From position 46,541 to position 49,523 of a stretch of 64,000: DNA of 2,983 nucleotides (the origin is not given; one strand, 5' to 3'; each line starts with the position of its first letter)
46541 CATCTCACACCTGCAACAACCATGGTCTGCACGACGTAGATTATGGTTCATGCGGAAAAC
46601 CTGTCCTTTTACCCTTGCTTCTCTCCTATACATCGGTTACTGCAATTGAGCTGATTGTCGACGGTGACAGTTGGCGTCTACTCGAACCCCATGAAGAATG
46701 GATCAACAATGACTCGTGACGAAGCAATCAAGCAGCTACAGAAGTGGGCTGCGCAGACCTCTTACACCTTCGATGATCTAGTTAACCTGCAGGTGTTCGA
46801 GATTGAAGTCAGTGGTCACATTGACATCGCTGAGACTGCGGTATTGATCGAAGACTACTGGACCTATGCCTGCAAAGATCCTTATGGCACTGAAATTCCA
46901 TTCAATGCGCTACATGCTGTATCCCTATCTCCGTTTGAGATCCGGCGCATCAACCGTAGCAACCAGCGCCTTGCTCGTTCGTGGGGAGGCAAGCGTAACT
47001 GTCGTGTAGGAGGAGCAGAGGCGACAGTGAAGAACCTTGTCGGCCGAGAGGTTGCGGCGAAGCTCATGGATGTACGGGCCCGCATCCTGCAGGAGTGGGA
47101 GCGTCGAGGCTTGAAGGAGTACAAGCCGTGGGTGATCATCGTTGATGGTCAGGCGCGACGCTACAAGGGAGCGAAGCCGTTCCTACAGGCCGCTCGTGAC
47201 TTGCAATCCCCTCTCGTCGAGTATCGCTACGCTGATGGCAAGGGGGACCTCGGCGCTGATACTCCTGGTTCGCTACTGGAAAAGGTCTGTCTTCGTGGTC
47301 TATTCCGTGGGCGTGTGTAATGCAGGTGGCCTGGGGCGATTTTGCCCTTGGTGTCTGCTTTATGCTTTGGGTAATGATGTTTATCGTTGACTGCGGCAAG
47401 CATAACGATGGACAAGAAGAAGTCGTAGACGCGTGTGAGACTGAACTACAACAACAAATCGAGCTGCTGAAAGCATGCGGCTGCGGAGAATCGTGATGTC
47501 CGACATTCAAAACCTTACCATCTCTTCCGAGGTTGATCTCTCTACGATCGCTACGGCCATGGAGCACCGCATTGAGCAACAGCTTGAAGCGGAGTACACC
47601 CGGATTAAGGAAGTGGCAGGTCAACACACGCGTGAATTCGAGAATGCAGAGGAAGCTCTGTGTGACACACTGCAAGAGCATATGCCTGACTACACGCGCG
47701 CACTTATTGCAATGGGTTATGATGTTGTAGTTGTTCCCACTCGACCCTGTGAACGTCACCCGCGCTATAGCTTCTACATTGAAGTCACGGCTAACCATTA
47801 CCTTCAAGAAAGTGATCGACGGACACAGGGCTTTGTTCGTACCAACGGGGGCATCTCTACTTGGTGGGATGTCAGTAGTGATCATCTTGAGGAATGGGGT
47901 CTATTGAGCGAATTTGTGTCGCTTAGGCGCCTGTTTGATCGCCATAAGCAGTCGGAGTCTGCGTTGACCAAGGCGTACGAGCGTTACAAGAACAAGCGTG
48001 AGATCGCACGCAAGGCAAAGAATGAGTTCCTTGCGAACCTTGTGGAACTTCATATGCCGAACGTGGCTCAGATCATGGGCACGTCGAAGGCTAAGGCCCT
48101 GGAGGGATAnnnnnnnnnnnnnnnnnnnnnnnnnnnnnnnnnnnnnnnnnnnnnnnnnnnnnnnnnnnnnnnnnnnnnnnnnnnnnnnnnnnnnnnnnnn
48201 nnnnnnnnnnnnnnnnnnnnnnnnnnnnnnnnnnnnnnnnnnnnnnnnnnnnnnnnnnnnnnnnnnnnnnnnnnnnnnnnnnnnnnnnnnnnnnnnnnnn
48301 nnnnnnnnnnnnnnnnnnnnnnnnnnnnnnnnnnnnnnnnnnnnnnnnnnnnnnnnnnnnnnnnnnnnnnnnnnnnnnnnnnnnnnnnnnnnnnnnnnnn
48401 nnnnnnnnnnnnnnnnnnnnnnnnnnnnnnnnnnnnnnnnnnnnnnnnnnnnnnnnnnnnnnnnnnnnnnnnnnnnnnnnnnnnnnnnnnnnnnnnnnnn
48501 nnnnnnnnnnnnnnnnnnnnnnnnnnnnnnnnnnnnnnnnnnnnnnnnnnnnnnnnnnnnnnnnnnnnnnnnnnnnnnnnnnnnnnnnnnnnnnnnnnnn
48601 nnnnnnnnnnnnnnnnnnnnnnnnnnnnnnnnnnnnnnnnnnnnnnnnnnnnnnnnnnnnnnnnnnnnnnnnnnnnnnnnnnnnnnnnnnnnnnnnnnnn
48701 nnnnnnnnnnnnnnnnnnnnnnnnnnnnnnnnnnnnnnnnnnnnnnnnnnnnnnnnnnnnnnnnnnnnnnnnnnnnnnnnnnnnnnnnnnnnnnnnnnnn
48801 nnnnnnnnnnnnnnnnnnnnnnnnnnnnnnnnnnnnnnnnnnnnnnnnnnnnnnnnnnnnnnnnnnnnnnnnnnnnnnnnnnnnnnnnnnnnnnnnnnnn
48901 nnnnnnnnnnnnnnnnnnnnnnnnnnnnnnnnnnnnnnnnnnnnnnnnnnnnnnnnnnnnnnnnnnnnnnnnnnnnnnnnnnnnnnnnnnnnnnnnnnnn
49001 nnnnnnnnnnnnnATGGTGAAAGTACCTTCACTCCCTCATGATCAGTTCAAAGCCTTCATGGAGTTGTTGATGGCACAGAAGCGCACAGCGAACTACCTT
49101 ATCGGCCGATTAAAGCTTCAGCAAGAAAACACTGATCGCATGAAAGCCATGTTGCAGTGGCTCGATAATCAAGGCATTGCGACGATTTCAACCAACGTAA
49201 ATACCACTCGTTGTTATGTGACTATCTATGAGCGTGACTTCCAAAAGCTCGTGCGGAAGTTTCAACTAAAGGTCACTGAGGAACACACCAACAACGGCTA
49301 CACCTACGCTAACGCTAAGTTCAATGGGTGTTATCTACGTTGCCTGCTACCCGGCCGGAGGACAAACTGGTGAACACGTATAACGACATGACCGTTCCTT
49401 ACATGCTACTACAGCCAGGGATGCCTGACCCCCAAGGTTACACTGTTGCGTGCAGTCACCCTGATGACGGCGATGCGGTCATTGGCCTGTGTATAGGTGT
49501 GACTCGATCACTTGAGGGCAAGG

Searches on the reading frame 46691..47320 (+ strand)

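Call 52: search_protein_families(library=pfam, proteins=[window:46691-47320:+], max_evalue=1)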
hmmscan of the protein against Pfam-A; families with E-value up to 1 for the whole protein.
window:46691-47320:+ (209 aa): 1 family
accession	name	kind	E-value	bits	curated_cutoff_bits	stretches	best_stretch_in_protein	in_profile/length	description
PF13411.12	MerR_1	-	0.16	12.5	21.6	0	122-146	6-28/69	MerR HTH family regulatory protein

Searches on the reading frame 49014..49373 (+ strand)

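Call 52: search_protein_families(library=pfam, proteins=[window:49014-49373:+], max_evalue=1)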
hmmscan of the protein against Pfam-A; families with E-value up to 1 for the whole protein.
window:49014-49373:+ (119 aa): 3 families
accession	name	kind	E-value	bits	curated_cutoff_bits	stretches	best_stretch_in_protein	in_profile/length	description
PF16501.10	SCAPER_N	-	0.016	15.6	25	1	69-94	49-74/98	S phase cyclin A-associated protein in the endoplasmic reticulum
PF00562.33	RNA_pol_Rpb2_6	-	0.062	12.8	23.4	1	37-98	123-185/373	RNA polymerase Rpb2, domain 6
PF04402.19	SIMPL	-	0.13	12.9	25.2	1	35-87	32-72/205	Protein of unknown function (DUF541)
